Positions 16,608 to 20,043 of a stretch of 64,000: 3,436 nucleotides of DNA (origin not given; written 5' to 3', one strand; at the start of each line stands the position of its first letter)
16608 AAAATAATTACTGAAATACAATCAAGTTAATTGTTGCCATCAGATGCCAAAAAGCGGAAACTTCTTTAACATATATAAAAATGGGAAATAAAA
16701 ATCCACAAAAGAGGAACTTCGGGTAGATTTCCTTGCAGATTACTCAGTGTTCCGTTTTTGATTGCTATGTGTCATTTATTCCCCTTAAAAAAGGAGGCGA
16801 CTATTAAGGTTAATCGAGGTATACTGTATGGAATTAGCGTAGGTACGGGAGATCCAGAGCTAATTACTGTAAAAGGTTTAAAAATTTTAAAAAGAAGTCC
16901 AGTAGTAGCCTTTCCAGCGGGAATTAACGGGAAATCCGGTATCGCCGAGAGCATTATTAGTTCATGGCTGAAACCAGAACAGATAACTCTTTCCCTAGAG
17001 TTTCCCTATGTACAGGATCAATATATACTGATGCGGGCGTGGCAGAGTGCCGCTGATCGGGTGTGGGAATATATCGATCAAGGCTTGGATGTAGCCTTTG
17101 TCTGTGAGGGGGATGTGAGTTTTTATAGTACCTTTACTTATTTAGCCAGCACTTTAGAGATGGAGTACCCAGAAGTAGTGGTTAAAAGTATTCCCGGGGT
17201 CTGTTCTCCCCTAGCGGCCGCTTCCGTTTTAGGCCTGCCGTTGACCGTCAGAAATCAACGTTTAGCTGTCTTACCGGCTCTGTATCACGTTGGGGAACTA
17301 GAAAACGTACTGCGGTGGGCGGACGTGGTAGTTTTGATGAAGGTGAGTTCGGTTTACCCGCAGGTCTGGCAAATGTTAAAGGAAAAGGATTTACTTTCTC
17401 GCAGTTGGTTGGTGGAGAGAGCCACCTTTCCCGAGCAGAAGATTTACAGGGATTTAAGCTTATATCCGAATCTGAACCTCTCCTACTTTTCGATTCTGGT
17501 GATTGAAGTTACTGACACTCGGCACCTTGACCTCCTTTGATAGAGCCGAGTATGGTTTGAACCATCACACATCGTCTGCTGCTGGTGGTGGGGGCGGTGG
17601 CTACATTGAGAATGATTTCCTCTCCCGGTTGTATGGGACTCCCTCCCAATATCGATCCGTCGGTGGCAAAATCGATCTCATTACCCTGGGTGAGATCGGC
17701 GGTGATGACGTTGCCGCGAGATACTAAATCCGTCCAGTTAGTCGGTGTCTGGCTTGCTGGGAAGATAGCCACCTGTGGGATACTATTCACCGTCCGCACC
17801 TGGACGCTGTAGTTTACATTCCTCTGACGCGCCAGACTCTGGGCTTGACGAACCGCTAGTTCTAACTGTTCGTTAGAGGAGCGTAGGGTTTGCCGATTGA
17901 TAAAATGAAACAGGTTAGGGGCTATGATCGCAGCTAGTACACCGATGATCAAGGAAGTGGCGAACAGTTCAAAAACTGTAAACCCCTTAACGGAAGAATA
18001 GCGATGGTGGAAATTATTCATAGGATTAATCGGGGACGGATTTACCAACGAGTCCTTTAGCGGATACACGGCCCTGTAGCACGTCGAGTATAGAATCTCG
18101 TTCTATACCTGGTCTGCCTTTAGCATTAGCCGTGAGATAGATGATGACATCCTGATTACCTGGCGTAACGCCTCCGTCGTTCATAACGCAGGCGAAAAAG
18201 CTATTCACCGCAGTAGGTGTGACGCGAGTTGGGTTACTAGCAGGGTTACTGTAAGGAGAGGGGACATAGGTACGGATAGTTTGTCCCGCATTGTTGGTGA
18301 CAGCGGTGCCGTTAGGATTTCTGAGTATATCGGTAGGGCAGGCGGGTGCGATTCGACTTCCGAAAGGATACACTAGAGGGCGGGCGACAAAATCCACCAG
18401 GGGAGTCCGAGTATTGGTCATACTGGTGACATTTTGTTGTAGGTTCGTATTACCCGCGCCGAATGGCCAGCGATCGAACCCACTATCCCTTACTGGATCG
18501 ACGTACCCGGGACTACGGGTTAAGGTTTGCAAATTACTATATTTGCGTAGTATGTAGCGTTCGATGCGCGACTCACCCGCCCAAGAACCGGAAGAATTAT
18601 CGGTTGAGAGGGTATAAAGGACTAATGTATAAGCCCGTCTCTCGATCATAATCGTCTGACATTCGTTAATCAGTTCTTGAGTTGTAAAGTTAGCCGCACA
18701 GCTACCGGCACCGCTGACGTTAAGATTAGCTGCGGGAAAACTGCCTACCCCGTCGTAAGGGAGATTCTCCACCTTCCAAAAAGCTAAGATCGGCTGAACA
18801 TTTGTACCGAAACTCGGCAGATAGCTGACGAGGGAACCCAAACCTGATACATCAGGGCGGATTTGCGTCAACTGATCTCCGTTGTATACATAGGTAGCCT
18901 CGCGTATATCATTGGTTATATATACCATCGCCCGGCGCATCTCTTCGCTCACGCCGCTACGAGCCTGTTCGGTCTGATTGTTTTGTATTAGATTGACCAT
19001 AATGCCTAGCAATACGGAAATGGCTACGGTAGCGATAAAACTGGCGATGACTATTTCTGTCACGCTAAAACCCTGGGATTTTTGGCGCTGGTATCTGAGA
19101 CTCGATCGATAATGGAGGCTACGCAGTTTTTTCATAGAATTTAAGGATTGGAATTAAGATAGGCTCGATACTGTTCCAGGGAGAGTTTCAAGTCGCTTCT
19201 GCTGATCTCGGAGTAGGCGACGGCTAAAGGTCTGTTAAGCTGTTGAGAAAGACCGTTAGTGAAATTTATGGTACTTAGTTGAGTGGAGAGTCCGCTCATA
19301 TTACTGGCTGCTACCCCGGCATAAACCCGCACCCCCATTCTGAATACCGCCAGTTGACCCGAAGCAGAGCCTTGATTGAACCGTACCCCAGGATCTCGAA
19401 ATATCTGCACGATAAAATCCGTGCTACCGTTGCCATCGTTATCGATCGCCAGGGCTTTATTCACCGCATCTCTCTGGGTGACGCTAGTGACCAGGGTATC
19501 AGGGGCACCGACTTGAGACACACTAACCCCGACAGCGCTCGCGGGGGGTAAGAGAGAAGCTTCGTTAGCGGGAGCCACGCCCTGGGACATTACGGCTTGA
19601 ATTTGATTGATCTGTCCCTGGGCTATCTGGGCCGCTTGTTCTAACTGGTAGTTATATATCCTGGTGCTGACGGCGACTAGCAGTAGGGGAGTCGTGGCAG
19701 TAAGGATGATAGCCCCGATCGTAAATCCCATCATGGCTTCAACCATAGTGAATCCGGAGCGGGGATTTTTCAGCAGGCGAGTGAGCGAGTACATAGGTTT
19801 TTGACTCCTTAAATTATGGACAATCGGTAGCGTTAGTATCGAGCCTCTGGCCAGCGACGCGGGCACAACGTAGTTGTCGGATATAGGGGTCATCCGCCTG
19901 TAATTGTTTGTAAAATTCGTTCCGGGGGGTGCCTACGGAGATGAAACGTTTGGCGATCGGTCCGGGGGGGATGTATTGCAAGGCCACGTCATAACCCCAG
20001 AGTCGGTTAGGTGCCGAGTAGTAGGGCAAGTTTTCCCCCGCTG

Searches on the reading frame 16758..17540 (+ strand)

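Call 30: search_protein_families(library=pfam, proteins=[window:16758-17540:+])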
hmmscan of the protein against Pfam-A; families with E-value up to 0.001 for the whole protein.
window:16758-17540:+ (260 aa): 1 family
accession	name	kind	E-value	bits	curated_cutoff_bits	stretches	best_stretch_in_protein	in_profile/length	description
PF00590.25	TP_methylase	-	3e-41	142.1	27.8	1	23-231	2-205/212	Tetrapyrrole (Corrin/Porphyrin) Methylases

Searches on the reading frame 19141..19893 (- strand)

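Call 30: search_protein_families(library=pfam, proteins=[window:19141-19893:-])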
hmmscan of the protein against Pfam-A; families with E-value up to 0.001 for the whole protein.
window:19141-19893:- (250 aa): 1 family
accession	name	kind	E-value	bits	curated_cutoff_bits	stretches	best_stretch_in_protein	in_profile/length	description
PF07963.17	N_methyl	-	5.5e-05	23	21.2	1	43-67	2-26/27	Prokaryotic N-terminal methylation motif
